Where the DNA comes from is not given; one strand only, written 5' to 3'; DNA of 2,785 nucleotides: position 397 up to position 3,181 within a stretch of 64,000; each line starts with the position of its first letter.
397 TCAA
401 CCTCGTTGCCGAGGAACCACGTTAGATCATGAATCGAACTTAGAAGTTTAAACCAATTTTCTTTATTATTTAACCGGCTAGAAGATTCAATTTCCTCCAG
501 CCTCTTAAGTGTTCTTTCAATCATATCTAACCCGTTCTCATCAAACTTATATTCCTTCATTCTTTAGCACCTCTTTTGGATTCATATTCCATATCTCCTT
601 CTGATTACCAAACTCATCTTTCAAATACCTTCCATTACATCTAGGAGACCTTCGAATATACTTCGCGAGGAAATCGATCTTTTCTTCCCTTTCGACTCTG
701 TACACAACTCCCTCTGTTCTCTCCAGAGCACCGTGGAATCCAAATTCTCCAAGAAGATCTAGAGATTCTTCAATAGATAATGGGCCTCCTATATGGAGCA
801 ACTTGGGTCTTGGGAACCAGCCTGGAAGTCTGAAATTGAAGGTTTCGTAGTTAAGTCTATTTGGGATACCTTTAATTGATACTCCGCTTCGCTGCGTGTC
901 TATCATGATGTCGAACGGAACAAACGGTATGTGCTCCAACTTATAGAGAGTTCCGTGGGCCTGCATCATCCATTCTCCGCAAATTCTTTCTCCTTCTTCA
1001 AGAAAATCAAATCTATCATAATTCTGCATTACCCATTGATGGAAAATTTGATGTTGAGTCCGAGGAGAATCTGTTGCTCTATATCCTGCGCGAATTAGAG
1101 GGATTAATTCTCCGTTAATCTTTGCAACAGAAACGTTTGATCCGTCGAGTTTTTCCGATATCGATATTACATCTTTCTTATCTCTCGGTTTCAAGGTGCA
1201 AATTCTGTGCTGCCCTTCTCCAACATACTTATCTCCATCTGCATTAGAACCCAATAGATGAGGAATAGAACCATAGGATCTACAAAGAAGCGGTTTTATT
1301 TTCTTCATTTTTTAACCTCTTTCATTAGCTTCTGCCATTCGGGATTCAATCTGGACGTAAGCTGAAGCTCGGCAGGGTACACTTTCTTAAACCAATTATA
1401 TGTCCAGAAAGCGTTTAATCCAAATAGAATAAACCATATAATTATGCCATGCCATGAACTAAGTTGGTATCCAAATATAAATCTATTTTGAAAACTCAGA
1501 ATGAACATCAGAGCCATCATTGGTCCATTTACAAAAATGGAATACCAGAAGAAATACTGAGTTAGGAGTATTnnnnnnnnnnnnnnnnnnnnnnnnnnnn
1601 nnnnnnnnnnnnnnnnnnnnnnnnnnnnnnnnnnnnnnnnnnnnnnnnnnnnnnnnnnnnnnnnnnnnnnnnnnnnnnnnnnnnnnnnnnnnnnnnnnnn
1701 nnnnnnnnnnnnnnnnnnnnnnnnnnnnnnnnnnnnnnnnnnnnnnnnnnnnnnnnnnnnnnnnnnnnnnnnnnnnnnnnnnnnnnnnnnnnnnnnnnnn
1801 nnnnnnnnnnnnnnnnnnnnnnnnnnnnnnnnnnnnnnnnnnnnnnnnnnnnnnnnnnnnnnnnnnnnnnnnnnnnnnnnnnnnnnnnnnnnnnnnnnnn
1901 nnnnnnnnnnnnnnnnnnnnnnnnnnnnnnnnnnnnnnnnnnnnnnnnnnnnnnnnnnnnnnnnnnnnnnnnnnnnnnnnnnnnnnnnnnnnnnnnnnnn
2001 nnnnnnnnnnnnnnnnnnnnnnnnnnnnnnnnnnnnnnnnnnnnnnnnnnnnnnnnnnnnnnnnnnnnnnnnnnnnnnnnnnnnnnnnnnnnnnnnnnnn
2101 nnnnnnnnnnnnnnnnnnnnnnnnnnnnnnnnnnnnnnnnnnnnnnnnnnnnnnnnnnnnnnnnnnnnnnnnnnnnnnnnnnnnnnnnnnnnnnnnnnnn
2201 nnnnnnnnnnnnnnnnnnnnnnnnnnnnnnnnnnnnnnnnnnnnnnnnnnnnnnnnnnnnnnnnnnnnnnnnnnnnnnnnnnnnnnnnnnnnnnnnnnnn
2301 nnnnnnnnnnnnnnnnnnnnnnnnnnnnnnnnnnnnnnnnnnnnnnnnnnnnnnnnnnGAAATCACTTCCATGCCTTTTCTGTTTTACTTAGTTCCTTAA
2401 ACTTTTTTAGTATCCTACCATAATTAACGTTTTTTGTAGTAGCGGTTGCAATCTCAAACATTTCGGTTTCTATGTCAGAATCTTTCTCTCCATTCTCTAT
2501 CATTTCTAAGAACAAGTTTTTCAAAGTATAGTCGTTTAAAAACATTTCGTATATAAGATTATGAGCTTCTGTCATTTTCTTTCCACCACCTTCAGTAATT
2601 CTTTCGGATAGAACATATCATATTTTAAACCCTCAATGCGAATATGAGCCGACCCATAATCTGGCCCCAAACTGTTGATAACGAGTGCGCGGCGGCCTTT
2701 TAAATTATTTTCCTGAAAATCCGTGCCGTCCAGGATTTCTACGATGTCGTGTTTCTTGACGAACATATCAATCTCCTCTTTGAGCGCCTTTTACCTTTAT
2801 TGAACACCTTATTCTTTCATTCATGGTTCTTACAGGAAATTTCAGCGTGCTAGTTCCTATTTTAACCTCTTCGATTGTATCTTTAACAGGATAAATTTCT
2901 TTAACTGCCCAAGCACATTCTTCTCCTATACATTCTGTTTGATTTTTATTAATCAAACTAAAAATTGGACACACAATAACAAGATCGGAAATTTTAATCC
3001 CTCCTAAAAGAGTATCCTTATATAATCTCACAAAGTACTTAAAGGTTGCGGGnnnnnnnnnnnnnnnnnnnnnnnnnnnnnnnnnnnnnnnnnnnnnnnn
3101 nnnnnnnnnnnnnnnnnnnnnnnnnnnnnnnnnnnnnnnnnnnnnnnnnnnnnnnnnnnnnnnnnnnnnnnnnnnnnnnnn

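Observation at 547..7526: Two paralogous minimal RNA-ligase-like enzymes plus a separate ATP-dependent DNA ligase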

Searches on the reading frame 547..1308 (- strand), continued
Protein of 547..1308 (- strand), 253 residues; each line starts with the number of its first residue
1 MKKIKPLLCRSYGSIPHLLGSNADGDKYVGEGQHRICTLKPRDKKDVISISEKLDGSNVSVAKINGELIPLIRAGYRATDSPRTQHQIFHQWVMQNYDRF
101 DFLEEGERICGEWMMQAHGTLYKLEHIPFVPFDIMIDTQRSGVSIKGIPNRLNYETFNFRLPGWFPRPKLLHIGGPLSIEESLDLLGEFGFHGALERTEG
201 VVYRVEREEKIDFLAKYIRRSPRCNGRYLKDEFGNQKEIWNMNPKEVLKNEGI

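Call 88: search_solved_structures(query=A4, max_evalue=10, show_alignments=3)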
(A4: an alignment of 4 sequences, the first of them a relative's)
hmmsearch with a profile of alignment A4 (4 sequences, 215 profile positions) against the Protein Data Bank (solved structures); distinct sequences matched with E-value up to 10: 7.
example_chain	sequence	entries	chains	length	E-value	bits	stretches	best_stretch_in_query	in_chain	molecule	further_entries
3ugm_A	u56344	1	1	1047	0.0019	21.1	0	51-102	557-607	TAL effector AvrBs3/PthA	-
6jtq_A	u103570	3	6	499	0.0024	20.8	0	51-102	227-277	TAL effector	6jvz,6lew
6jw3_A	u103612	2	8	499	0.0037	20.1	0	51-102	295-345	TAL effector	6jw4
7s0z_C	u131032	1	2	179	0.63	12.8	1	72-144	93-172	Ras-related protein R-Ras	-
7dco_y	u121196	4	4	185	0.66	12.8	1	97-170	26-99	Pre-mRNA-splicing factor SPP2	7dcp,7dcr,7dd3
2fn4_A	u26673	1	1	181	0.68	12.7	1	84-144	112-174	Ras-related protein R-Ras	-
6zj3_Lz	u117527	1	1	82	0.94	12.3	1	27-68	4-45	Ribosomal protein eL38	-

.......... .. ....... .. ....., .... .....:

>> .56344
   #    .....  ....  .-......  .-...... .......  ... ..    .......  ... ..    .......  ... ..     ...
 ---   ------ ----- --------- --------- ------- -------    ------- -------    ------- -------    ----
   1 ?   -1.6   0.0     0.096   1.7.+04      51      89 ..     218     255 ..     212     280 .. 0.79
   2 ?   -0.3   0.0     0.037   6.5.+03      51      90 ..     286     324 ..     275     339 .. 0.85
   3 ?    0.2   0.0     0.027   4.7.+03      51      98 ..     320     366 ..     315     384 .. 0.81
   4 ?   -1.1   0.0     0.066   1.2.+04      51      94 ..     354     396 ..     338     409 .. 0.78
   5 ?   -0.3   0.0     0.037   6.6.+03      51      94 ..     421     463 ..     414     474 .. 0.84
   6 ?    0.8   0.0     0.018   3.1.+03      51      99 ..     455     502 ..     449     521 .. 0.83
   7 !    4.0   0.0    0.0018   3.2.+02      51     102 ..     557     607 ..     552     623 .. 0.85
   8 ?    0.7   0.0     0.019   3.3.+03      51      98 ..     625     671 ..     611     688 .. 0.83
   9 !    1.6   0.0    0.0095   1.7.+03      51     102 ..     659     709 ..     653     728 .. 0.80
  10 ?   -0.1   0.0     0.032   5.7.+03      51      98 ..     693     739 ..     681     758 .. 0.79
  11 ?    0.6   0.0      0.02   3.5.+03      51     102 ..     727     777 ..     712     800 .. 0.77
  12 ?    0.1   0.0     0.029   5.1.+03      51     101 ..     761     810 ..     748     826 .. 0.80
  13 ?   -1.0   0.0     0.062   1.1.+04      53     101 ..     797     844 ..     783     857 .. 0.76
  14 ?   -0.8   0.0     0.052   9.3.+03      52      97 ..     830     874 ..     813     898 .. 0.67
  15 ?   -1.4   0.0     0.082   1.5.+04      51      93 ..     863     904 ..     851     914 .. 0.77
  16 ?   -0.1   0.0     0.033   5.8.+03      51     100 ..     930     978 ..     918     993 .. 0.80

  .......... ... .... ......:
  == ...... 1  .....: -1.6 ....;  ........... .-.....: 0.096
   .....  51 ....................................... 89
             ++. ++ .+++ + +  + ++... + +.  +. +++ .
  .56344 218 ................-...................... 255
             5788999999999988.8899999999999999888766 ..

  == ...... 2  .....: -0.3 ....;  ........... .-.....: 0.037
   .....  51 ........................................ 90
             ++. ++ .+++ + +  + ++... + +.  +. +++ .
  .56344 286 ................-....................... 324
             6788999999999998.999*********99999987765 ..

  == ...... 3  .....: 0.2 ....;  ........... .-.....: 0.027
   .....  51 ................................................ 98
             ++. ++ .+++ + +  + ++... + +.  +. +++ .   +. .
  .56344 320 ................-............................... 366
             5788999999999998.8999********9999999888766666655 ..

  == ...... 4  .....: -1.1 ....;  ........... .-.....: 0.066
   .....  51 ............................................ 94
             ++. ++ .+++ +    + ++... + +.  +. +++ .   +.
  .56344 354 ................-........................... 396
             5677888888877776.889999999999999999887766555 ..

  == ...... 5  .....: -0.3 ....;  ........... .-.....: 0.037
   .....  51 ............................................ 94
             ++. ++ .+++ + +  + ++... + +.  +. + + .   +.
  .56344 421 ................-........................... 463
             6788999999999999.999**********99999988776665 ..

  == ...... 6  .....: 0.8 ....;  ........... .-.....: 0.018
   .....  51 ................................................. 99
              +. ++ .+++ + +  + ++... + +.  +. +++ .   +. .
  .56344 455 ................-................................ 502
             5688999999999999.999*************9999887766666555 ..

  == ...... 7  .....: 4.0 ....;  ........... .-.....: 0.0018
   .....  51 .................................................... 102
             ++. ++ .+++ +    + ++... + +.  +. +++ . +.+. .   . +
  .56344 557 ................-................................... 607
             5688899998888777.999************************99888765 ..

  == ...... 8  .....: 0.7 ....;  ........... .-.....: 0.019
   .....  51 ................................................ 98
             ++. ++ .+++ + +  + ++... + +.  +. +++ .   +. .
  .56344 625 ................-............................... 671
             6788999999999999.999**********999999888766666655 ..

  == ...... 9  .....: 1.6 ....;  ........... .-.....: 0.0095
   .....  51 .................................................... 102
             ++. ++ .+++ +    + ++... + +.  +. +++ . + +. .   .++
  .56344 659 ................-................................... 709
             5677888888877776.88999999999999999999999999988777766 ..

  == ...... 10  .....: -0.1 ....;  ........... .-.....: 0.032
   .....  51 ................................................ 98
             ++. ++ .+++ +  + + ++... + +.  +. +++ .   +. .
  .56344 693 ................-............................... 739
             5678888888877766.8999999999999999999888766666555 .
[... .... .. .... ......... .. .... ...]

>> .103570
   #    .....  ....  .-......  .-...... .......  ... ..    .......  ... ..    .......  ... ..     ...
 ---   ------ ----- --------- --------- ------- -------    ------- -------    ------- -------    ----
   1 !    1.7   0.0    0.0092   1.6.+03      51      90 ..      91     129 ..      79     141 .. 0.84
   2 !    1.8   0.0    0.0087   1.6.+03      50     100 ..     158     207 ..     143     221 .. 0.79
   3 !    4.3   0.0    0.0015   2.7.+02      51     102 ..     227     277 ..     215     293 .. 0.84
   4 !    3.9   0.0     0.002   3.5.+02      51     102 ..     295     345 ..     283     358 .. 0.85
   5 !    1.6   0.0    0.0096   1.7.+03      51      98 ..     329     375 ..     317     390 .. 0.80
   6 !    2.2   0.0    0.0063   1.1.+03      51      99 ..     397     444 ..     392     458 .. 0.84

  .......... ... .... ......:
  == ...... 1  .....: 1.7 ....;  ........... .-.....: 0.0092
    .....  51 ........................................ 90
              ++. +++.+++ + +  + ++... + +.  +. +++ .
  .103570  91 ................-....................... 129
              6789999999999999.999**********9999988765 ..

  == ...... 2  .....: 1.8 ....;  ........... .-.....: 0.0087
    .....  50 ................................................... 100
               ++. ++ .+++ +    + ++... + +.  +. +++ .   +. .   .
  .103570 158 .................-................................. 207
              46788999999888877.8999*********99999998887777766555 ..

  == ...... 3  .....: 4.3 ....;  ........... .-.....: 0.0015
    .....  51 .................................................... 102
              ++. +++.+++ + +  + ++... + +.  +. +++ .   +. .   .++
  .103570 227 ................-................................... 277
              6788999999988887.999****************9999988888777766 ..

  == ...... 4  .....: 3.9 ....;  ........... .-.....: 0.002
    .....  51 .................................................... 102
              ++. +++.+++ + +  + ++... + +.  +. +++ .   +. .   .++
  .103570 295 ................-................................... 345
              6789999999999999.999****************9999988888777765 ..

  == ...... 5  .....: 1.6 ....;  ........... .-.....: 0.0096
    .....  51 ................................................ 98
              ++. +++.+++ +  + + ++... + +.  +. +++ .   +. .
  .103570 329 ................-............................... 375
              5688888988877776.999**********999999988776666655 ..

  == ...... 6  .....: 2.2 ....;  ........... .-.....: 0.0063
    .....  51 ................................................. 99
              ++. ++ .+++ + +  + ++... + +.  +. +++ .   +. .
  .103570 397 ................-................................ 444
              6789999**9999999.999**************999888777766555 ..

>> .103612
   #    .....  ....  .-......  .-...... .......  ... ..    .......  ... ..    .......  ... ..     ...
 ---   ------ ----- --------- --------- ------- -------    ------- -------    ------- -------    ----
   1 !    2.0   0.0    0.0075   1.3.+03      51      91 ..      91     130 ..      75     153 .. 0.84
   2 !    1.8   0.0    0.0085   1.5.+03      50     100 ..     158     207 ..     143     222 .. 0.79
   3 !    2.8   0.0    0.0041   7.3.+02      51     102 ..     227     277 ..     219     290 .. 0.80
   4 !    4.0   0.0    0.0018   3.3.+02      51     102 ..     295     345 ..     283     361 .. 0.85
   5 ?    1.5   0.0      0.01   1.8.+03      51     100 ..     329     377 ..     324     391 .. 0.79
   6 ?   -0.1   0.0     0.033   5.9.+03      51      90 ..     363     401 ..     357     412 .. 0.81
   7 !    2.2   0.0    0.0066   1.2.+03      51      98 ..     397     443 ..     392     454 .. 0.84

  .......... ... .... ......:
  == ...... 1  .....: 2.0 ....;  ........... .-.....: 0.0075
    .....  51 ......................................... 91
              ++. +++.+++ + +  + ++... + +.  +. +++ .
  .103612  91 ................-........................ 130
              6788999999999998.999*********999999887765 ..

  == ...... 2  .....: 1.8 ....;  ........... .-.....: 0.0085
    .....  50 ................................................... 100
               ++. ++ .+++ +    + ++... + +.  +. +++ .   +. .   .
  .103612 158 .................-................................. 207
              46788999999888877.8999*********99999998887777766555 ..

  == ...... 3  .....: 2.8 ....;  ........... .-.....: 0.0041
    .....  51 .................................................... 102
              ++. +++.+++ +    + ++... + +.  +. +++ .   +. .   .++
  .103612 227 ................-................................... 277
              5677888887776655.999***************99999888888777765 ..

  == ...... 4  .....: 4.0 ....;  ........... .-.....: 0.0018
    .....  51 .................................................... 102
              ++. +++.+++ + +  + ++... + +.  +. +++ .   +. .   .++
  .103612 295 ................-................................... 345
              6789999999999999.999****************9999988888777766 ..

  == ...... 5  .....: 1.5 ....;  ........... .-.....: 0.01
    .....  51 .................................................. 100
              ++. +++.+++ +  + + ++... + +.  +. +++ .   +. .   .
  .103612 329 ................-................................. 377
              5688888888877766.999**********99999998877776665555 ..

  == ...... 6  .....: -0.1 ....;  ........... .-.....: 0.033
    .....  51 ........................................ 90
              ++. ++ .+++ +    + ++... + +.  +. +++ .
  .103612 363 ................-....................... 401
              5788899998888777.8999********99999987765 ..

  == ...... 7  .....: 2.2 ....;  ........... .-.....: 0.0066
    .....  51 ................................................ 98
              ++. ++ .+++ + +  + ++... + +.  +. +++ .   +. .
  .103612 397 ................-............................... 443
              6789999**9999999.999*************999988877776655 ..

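Call 90: search_protein_families(library=pfam, proteins=[L206:1873-2520:+, L209:2097-2732:+, L210:5344-6000:+, L211:1160-1816:+], max_evalue=10)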
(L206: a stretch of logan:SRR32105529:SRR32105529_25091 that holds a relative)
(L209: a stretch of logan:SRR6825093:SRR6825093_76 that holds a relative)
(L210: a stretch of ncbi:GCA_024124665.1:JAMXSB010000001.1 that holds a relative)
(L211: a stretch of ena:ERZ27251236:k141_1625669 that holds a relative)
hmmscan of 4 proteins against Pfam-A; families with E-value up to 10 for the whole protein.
L206:1873-2520:+ (215 aa): 1 family
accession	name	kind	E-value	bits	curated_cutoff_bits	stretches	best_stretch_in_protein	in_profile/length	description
PF04455.17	Saccharop_dh_N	-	0.07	14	23.5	1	25-101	10-88/100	LOR/SDH bifunctional enzyme conserved region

L209:2097-2732:+ (211 aa): 2 families
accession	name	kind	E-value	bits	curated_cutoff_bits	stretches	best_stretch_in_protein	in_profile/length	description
PF22780.1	HI0933_like_1st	-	0.049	13.9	27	1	115-174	71-131/165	HI0933-like protein barrel and H2TH domain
PF21690.3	MJ1010-like_2nd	-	0.09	13.5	27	1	172-206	36-70/91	Uncharacterized ATP-binding protein MJ1010-like, C-terminal domain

L210:5344-6000:+ (218 aa): 1 family
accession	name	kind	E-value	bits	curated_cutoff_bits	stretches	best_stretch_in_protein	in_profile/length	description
PF21360.3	PylC-like_N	-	0.16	12.6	27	0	22-52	43-74/96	PylC-like, N-terminal domain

L211:1160-1816:+ (218 aa): 1 family
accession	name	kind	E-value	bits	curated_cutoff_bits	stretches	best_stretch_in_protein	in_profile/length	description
PF08100.18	Dimerisation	-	0.17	12.2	25.6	1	175-205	51-81/93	O-methyltransferase dimerisation domain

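Call 95: find_encoding_contigs(protein=P0001, flank=3000, max_places=3)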
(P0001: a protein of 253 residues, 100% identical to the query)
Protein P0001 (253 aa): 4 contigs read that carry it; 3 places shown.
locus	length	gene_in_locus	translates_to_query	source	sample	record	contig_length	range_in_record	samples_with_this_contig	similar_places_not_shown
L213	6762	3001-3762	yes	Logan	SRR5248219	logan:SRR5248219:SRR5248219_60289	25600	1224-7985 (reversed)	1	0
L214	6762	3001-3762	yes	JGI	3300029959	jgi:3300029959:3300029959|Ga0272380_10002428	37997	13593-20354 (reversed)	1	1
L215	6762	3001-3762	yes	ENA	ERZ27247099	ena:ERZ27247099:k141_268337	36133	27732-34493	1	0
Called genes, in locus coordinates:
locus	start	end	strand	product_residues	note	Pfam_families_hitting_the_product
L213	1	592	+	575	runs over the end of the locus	PF00176:SNF2-rel_dom, PF04851:ResIII, PF00271:Helicase_C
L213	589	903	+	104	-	-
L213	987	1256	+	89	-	-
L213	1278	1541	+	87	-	-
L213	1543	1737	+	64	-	-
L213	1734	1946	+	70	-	-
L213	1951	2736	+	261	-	PF00303:Thymidylat_synt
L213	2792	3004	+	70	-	-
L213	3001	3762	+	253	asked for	PF09414:RNA_ligase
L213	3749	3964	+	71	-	-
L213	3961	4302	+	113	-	-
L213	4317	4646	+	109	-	-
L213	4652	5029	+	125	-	-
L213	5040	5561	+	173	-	-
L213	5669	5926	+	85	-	-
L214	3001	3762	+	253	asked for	PF09414:RNA_ligase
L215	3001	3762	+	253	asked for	PF09414:RNA_ligase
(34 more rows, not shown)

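Call 103: find_encoding_contigs(protein=P0004, flank=10000, max_places=2)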
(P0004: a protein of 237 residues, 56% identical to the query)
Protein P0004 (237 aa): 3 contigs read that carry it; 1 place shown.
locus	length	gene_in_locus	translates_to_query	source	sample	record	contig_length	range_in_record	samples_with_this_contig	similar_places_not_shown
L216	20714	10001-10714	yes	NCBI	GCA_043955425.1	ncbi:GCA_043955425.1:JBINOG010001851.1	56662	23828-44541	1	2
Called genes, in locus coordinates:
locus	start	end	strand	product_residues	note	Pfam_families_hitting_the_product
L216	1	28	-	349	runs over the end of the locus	-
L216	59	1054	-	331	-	PF13479:AAA_24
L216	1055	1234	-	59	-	-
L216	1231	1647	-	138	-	-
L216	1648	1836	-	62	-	-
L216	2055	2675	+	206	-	-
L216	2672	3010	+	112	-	-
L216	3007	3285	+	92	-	-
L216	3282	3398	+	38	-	-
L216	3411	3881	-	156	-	-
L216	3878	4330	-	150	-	-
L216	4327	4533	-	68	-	-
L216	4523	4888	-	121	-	-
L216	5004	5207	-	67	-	-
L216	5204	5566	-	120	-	PF01844:HNH, PF14279:HNH_5 (weak)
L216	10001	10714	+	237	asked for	PF09414:RNA_ligase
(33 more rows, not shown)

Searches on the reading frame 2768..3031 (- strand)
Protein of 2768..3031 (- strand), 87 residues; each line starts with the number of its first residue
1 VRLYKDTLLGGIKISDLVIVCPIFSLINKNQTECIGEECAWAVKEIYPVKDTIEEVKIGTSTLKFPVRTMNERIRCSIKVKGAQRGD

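Call 43: search_protein_families(library=pfam, alignment_id=A3, max_evalue=0.001)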
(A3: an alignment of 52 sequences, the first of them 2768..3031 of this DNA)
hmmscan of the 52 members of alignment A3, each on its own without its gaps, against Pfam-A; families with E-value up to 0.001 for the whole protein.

A. member 1, window:2768-3031:- (87 aa): 0 families

B. families by the number of members that match (of 52 scanned): 8 families
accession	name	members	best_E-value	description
PF24043.1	DUF7352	1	5.3e-21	Domain of unknown function (DUF7352)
PF00383.29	dCMP_cyt_deam_1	1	1.2e-07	Cytidine and deoxycytidylate deaminase zinc-binding region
PF23547.1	Zn_ribbon_FGT1_1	1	2.1e-05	FORGETTER1 first zinc ribbon domain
PF14445.12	Prok-RING_2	1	0.00019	Prokaryotic RING finger family 2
PF13412.12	HTH_24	1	0.00021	Winged helix-turn-helix DNA-binding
PF16888.10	YwqH-like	1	0.00045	YwqH-like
PF09789.14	CC149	1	0.0007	Coiled-coil domain-containing protein 149-A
PF21773.2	ODAD1_CC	1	0.00079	ODAD1 central coiled coil region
